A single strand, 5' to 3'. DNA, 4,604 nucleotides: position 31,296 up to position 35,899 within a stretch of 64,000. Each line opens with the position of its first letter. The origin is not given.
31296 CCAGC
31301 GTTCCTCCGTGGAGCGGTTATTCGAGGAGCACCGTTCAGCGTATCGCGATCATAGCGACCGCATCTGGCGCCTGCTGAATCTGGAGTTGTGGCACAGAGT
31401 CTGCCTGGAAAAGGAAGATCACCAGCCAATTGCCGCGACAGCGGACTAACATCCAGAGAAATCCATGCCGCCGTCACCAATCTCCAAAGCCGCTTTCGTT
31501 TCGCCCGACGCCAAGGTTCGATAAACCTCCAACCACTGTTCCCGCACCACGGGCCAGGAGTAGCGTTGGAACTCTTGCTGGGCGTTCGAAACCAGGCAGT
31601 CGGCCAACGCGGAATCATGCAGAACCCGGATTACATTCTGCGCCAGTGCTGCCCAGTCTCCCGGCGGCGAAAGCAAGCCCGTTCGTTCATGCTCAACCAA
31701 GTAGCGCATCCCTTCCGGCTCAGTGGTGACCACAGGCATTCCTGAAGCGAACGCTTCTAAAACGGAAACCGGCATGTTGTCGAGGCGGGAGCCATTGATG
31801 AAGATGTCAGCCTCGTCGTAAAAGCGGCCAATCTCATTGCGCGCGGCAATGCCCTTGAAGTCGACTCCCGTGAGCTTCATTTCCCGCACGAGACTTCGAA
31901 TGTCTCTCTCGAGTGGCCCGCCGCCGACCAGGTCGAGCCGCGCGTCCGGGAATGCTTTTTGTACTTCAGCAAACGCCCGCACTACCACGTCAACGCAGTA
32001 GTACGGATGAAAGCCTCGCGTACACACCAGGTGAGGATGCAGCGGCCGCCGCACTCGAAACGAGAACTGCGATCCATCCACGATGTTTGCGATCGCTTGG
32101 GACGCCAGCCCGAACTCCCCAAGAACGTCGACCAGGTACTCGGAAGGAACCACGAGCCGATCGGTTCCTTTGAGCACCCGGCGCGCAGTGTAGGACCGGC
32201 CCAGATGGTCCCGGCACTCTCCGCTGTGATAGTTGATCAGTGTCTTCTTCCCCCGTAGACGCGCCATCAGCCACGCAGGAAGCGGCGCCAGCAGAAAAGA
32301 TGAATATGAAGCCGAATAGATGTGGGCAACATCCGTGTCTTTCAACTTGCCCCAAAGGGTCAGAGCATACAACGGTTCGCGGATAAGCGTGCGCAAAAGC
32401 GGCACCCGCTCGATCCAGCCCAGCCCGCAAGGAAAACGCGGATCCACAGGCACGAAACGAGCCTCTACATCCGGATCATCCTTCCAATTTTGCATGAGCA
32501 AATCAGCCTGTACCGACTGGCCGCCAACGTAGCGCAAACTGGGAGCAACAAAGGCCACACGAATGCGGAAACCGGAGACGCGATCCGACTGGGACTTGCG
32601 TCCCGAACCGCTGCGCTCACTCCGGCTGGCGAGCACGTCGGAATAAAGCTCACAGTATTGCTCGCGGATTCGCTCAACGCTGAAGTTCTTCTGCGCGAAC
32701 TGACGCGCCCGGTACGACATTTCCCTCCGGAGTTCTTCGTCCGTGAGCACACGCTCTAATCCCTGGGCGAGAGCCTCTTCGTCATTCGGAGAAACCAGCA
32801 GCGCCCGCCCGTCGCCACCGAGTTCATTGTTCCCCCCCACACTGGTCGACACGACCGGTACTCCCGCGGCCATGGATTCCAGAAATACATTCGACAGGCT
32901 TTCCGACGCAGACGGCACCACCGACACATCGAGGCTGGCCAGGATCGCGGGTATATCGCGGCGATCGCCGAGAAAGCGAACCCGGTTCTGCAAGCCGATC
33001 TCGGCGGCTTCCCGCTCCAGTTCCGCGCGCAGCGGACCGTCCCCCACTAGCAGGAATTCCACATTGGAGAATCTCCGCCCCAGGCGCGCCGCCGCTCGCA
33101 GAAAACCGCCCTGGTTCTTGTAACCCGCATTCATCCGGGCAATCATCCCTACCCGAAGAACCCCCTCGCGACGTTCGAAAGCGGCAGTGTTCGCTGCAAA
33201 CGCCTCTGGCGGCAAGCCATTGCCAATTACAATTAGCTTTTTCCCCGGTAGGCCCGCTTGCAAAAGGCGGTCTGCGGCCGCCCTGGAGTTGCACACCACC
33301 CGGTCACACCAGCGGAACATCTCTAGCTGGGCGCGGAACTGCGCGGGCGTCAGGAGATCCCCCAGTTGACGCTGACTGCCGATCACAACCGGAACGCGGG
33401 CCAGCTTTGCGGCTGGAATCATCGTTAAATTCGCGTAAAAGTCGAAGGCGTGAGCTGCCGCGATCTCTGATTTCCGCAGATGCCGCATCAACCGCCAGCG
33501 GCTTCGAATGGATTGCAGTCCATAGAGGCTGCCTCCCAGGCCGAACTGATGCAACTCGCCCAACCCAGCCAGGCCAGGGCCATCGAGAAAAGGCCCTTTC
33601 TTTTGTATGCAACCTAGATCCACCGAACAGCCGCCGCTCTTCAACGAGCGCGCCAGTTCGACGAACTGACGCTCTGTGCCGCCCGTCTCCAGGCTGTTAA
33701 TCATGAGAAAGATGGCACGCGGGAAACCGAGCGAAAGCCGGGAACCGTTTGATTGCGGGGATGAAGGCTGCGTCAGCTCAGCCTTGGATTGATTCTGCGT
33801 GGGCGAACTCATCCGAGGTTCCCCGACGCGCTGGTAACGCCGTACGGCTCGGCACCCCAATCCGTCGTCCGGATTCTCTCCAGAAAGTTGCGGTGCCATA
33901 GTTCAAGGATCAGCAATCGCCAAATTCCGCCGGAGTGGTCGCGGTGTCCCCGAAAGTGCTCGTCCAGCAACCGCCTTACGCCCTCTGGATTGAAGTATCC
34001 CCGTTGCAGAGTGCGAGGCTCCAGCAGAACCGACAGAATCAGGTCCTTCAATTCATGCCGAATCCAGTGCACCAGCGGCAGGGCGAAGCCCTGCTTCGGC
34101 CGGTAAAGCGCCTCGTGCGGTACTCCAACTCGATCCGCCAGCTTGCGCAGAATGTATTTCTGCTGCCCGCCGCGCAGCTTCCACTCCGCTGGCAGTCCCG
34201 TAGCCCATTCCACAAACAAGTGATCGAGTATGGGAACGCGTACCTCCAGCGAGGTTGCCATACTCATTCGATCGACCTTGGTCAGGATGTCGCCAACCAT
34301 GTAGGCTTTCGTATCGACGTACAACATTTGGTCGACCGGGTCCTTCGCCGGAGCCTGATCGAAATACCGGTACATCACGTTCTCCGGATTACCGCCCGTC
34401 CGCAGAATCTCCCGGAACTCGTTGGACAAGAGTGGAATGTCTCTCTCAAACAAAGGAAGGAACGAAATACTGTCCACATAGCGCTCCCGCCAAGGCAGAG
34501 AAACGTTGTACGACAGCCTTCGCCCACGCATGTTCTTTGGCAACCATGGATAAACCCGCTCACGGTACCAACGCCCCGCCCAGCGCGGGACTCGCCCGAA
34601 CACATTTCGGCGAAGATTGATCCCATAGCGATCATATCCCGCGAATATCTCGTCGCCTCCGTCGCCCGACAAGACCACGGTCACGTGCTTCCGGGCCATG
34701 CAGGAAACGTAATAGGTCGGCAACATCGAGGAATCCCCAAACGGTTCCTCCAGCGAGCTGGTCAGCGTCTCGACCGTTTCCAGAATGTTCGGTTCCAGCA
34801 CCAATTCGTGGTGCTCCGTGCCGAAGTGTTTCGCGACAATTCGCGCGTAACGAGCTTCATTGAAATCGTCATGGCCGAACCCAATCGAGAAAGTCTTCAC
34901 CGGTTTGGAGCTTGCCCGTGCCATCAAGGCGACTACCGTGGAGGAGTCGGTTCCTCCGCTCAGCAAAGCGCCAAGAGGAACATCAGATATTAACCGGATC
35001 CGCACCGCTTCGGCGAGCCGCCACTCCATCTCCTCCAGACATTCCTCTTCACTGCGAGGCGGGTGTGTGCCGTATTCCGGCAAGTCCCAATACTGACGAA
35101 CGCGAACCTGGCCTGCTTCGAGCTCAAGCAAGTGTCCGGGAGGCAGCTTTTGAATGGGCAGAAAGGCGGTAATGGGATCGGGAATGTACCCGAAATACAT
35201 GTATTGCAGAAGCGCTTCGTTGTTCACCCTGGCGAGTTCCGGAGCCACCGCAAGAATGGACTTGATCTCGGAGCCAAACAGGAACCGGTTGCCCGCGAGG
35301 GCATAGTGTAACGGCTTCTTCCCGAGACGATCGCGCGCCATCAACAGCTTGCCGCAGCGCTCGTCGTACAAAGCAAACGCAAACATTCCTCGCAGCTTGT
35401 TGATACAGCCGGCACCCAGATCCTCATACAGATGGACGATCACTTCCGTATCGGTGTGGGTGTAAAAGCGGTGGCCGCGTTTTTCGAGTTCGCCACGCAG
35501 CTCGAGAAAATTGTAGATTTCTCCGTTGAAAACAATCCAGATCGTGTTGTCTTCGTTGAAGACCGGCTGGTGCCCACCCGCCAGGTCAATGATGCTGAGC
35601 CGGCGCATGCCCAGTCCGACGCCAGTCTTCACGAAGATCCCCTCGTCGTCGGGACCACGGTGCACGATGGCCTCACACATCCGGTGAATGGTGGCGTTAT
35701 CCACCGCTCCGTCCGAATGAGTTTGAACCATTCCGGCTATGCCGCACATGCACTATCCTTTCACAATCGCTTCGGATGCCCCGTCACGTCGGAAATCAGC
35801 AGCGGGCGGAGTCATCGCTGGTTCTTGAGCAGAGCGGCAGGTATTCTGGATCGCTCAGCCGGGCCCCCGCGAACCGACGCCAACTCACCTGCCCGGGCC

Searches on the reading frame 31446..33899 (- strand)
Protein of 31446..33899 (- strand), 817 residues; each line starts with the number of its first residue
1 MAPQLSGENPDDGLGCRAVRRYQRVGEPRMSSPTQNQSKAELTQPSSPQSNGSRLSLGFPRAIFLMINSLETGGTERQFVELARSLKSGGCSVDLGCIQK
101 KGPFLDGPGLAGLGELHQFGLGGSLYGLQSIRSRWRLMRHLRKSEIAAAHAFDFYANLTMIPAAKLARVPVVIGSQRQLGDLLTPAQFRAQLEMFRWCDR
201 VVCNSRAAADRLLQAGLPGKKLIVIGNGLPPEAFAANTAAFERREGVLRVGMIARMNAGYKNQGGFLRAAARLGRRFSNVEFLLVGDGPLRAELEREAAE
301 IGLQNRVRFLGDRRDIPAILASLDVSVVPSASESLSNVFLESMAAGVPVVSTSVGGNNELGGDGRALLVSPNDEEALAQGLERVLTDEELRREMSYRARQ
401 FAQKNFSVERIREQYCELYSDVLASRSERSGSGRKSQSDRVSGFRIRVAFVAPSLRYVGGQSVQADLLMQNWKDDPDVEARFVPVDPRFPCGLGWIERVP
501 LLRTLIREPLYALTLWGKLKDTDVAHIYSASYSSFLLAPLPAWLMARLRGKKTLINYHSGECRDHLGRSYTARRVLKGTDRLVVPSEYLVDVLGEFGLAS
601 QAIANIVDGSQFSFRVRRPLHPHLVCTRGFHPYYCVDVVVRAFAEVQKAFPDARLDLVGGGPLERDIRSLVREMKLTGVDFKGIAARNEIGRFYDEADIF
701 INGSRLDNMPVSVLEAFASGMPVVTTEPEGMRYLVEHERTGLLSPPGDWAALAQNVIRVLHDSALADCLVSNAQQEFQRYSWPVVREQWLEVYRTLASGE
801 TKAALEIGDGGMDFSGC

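Call 52: search_protein_families(library=pfam, proteins=[window:31446-33899:-], max_evalue=0.001)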
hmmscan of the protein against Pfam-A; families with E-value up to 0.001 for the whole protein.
window:31446-33899:- (817 aa): 6 families
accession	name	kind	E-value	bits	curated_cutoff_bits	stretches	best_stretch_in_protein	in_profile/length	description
PF13692.12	Glyco_trans_1_4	-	7.7e-63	211.4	27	2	249-387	3-142/142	Glycosyl transferases group 1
PF00534.26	Glycos_transf_1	-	8.8e-61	204.8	26.4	2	249-400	17-171/172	Glycosyl transferases group 1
PF13439.12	Glyco_transf_4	-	8.4e-28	98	28.5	2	73-232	2-169/170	Glycosyltransferase Family 4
PF13579.12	Glyco_trans_4_4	-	1.5e-21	77.8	29.7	2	73-228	1-158/158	Glycosyl transferase 4-like domain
PF13524.12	Glyco_trans_1_2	-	1.3e-15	58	25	2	281-415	16-142/144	Glycosyl transferase-like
PF20706.3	GT4-conflict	-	6.9e-10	38.9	26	1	209-359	161-318/385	Family 4 Glycosyltransferase in conflict systems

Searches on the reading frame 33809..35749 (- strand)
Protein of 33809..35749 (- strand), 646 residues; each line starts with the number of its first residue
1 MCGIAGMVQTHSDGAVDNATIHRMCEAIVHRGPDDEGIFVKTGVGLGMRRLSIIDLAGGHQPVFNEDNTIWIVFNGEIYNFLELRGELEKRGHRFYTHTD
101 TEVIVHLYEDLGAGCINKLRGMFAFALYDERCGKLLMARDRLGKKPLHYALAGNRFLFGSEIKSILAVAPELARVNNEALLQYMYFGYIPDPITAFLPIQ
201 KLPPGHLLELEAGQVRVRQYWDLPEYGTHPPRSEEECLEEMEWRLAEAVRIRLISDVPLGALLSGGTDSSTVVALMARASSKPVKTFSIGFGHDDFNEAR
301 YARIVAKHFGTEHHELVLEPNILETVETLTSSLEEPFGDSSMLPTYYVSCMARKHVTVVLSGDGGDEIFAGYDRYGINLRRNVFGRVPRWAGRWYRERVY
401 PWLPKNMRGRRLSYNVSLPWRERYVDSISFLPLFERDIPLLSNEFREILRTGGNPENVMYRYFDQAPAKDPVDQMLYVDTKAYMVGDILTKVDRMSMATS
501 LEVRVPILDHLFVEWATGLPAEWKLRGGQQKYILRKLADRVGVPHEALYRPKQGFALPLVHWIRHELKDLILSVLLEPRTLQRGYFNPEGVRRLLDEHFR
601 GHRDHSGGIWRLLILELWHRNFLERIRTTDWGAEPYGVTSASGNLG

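Call 52: search_protein_families(library=pfam, proteins=[window:33809-35749:-], max_evalue=0.001)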
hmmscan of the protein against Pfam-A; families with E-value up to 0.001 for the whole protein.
window:33809-35749:- (646 aa): 5 families
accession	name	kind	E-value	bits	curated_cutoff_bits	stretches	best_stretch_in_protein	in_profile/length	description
PF00733.27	Asn_synthase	-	2.2e-106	356.9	21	1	244-620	5-354/354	Asparagine synthase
PF13537.11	GATase_7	-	8.4e-47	158.7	25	1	49-167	2-123/123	Glutamine amidotransferase domain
PF13522.11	GATase_6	-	8.5e-42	142.7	27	1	33-161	1-130/130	Glutamine amidotransferase domain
PF06508.19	QueC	-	2.1e-05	24.6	22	1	262-319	5-61/210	Queuosine biosynthesis protein QueC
PF12481.13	DUF3700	-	0.00021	21.3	27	1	64-161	71-171/228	Aluminium induced protein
